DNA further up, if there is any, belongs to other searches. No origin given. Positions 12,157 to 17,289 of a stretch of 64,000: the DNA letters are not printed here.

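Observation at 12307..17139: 1610-aa virion protein with modular architecture ending in a peptidoglycan-cleaving domain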

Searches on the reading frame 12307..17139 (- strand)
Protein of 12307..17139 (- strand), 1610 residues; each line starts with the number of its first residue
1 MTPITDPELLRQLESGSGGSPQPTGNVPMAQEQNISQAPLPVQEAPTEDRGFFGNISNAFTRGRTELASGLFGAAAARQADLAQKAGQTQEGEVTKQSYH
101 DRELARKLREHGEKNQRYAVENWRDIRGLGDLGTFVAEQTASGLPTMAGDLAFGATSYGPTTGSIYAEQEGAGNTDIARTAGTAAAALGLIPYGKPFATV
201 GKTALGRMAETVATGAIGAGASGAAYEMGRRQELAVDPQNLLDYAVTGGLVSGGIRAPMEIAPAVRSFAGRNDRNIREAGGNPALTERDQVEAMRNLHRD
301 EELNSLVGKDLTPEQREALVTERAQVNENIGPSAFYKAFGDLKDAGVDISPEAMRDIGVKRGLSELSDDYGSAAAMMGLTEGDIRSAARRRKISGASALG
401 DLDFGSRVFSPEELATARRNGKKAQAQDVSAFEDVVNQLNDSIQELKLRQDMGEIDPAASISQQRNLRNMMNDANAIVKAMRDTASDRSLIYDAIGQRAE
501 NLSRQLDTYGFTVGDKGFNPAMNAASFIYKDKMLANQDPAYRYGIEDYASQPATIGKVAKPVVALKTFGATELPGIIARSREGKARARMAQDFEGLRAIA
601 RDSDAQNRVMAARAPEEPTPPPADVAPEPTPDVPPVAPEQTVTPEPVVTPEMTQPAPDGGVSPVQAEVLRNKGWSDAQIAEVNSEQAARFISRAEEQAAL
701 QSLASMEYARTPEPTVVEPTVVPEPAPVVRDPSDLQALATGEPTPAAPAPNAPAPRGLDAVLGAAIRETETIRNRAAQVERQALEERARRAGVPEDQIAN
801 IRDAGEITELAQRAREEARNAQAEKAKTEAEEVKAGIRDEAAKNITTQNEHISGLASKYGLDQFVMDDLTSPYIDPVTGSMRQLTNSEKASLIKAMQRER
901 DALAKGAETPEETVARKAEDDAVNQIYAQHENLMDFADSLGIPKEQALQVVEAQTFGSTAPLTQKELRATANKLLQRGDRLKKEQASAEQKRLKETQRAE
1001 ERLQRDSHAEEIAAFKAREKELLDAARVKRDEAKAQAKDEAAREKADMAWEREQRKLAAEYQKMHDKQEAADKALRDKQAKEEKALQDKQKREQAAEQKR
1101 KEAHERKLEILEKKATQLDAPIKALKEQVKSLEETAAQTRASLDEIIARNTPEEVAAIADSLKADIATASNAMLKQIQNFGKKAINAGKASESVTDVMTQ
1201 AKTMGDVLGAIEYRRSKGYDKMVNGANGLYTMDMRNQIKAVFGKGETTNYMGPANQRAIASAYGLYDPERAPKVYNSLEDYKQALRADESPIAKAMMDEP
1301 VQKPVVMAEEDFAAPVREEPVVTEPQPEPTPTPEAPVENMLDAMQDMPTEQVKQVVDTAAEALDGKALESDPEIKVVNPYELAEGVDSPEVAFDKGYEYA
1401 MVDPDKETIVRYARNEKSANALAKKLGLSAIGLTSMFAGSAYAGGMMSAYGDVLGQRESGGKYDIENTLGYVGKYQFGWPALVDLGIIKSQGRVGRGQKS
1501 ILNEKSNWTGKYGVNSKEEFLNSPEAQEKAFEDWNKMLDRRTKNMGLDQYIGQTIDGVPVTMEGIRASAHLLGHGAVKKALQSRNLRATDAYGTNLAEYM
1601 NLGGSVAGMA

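Call 5: search_protein_families(library=pfam, proteins=[window:12307-17139:-], max_evalue=1)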
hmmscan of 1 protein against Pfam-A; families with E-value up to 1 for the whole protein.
window:12307-17139:- (1610 aa): 3 families
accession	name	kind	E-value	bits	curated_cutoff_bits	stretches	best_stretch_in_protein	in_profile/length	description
PF06737.19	Transglycosylas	-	0.018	16.1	27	1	1452-1477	8-33/77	Transglycosylase-like domain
PF18024.7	HTH_50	-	0.11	12.6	27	1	1404-1429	11-36/50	Helix-turn-helix domain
PF13399.11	LytR_C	-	0.13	13.6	22.2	0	1403-1430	37-66/86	LytR cell envelope-related transcriptional attenuator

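Call 6: search_protein_families(library=phrogs, proteins=[window:12307-17139:-], max_evalue=0.01)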
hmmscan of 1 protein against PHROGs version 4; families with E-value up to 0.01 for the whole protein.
window:12307-17139:- (1610 aa): 1 family
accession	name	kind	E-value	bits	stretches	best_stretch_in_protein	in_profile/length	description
phrog_27932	-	tail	2.8e-20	73.1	1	1451-1608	347-492/855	baseplate hub subunit and tail lysozyme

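Call 7: search_dna_similar(collection=phages, mode=protein, query=window:12307-17139:-, max_rows=30)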
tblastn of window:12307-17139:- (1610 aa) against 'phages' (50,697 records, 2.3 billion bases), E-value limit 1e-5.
Records with a match: 39; places in all: 39; records where one place covers at least 80% of the query: 1.
Best place of each record, by identity: 60-80% 1; <60% 38.
By first word of the organism name: Rhizobium 22; Tenacibaculum 5; Agrobacterium 5; Pseudoalteromonas 2; Sinorhizobium 2; Pantoea 1; Ochrobactrum 1; Paracoccus 1.
By host as written in the record: - 5; Rhizobium leguminosarum 4; Tenacibaculum maritimum 3; Rhizogenic Agrobacterium biovar 1 ST15.13/095 3; Rhizobium etli CFN42 3; Pseudoalteromonas sp. YD6 2; Agrobacterium tumefaciens C58 2; Sinorhizobium meliloti 2; and 11 more.
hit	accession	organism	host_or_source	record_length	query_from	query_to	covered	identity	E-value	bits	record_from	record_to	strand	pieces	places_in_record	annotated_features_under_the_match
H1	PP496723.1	Pantoea bacteriophage TacPo2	Pantoea agglomerans TAC4.III.94.1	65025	2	1610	100%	75.5%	0e+0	2213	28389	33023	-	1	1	hypothetical protein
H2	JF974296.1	Pseudoalteromonas phage pYD6-A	Pseudoalteromonas sp. YD6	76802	1452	1607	10%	41.7%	3e-24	117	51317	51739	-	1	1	hypothetical protein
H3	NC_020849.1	Pseudoalteromonas phage pYD6-A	Pseudoalteromonas sp. YD6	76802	1452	1607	10%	41.7%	3e-24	117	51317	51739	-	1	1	virion RNA polymerase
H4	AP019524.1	Tenacibaculum phage PTm1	Tenacibaculum maritimum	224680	1453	1604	9%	41.6%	1e-16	93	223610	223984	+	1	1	peptidoglycan-binding protein LysM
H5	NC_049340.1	Tenacibaculum phage PTm1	Tenacibaculum maritimum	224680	1453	1604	9%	41.6%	1e-16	93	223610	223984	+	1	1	baseplate hub subunit and tail lysozyme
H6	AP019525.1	Tenacibaculum phage PTm5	Tenacibaculum maritimum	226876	1453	1604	9%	41.6%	1e-16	93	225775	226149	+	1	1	peptidoglycan-binding protein LysM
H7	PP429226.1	Rhizobium phage LG08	Agrobacterium radiobacter PL13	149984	1456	1608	10%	38.6%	5e-16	91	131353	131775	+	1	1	baseplate hub subunit and tail lysozyme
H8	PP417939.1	Rhizobium phage IC12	Agrobacterium radiobacter M13 (synonym: ...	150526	1456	1608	10%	38.6%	5e-16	91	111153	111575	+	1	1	baseplate hub subunit and tail lysozyme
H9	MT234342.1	Agrobacterium phage OLIVR5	Rhizogenic Agrobacterium biovar 1 ...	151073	1456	1608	10%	38.6%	5e-16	91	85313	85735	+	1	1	baseplate hub + tail lysozyme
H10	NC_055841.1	Agrobacterium phage OLIVR5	Rhizogenic Agrobacterium biovar 1 ...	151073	1456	1608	10%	38.6%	5e-16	91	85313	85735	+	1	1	baseplate hub subunit and tail lysozyme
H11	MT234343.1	Agrobacterium phage OLIVR6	Rhizogenic Agrobacterium biovar 1 ...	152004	1456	1608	10%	38.6%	5e-16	91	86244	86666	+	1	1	baseplate hub + tail lysozyme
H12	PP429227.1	Rhizobium phage IG49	Agrobacterium radiobacter PL17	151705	1456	1608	10%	38.6%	6e-16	91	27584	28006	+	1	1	baseplate hub subunit and tail lysozyme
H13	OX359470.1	Ochrobactrum phage ORM_20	-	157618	1452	1608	10%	36.1%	1e-14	86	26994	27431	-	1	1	baseplate hub subunit and tail lysozyme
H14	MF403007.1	Agrobacterium phage Atu_ph04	Agrobacterium tumefaciens C58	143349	1454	1608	10%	36.1%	5e-14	84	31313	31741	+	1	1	baseplate hub + tail lysozyme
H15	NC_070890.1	Agrobacterium phage Atu_ph04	Agrobacterium tumefaciens C58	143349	1454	1608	10%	36.1%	5e-14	84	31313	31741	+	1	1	baseplate hub + tail lysozyme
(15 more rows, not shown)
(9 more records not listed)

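Call 14: search_solved_structures(query=window:12307-17139:-, max_evalue=1, show_alignments=2)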
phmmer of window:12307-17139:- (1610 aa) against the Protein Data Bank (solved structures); distinct sequences matched with E-value up to 1: 1.
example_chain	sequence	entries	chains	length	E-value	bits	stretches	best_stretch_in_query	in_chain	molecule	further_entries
1fwk_A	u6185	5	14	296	0.39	11.4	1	214-265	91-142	HOMOSERINE KINASE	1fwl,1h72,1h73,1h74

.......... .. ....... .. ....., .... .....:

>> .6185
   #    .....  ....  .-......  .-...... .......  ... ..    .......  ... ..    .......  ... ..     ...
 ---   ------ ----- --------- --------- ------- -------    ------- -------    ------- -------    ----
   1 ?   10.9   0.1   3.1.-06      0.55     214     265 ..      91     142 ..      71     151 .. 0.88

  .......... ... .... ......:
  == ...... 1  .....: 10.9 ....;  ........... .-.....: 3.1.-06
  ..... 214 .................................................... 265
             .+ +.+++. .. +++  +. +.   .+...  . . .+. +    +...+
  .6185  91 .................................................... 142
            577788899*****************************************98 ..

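Call 15: find_homologous_proteins(query=window:12307-17139:-, max_evalue=0.001)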
Query window:12307-17139:- (1610 aa): 9 proteins with E <= 0.001 among 8000 candidates.
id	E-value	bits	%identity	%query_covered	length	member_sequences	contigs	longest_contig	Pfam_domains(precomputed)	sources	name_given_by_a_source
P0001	0.0e+0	3496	100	100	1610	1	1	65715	-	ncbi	ncbi:hypothetical protein [Escherichia phage PJNS034]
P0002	0.0e+0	3115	89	100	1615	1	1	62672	-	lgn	-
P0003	0.0e+0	2805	81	100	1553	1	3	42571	-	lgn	-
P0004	0.0e+0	2684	78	100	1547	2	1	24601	-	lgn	-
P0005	0.0e+0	2473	72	55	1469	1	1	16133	-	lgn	-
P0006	0.0e+0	2416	72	100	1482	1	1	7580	-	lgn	-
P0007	0.0e+0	1739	61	45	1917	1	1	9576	-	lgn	-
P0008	0.0e+0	1429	44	65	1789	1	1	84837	-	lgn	-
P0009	1.4e-239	817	38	46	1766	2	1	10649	-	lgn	-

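Call 56: get_annotated_region(hit=H3, flank=12000)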
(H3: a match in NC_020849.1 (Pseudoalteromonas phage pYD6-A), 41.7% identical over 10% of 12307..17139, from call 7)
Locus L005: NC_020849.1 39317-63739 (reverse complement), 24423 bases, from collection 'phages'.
description: Pseudoalteromonas phage pYD6-A genomic sequence.
organism: Pseudoalteromonas phage pYD6-A (NCBI taxid 754052)
taxonomy: Viruses; Duplodnaviria; Heunggongvirae; Uroviricota; Caudoviricetes; Schitoviridae; Fuhrmanvirinae; Matsuvirus; Matsuvirus pYD6A
host: Pseudoalteromonas sp. YD6; source: Pacific: South China Sea; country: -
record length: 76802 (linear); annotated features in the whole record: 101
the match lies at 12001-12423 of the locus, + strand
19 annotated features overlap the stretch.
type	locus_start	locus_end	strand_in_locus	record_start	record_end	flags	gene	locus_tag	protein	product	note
CDS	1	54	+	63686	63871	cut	-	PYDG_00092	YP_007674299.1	hypothetical protein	-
CDS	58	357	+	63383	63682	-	-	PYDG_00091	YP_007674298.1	hypothetical protein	-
CDS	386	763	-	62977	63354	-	-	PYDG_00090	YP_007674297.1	endolysin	-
CDS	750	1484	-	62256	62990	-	-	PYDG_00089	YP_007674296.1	PhoH-like phosphate starvation-inducible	-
CDS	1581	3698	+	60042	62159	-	-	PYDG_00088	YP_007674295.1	portal protein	-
CDS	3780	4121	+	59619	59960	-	-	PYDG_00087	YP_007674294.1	hypothetical protein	-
CDS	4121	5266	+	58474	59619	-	-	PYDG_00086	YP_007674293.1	tail length tape measure protein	-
CDS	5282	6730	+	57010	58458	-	-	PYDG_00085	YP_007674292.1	major head protein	-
CDS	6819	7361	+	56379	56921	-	-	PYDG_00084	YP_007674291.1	hypothetical protein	-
CDS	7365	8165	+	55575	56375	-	-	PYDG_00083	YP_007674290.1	virion structural protein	-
CDS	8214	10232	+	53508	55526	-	-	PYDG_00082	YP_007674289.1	hypothetical protein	-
CDS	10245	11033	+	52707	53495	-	-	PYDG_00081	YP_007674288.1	hypothetical protein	-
CDS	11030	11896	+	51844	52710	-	-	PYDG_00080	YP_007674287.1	hypothetical protein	-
CDS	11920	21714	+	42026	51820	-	-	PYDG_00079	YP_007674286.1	virion RNA polymerase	-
CDS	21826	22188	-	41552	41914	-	-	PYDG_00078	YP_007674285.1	hypothetical protein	-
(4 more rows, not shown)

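Call 65: search_protein_families(library=pfam, proteins=[P0009], max_evalue=0.01)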
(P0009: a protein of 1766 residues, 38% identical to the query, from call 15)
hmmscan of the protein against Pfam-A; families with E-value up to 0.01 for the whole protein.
P0009 (1766 aa): 0 families

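Call 98: find_encoding_contigs(protein=P0008, flank=10000, max_places=1)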
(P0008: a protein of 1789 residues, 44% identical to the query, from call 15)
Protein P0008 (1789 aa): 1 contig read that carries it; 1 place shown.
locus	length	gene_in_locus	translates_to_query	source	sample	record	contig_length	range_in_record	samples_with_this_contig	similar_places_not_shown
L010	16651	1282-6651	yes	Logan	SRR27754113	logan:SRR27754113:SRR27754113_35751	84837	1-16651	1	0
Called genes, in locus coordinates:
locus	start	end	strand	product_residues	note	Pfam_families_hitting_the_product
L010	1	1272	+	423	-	?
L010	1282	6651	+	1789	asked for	-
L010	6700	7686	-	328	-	PF20051:DUF6453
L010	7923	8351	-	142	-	PF05367:Phage_endo_I (weak)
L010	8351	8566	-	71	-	-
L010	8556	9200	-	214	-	PF04973:NMN_transporter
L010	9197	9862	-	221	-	-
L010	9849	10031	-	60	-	-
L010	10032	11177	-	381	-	-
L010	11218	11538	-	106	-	-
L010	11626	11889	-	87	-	PF11753:DUF3310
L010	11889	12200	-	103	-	-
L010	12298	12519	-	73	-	-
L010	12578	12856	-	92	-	-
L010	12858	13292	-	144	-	PF10686:YAcAr (weak)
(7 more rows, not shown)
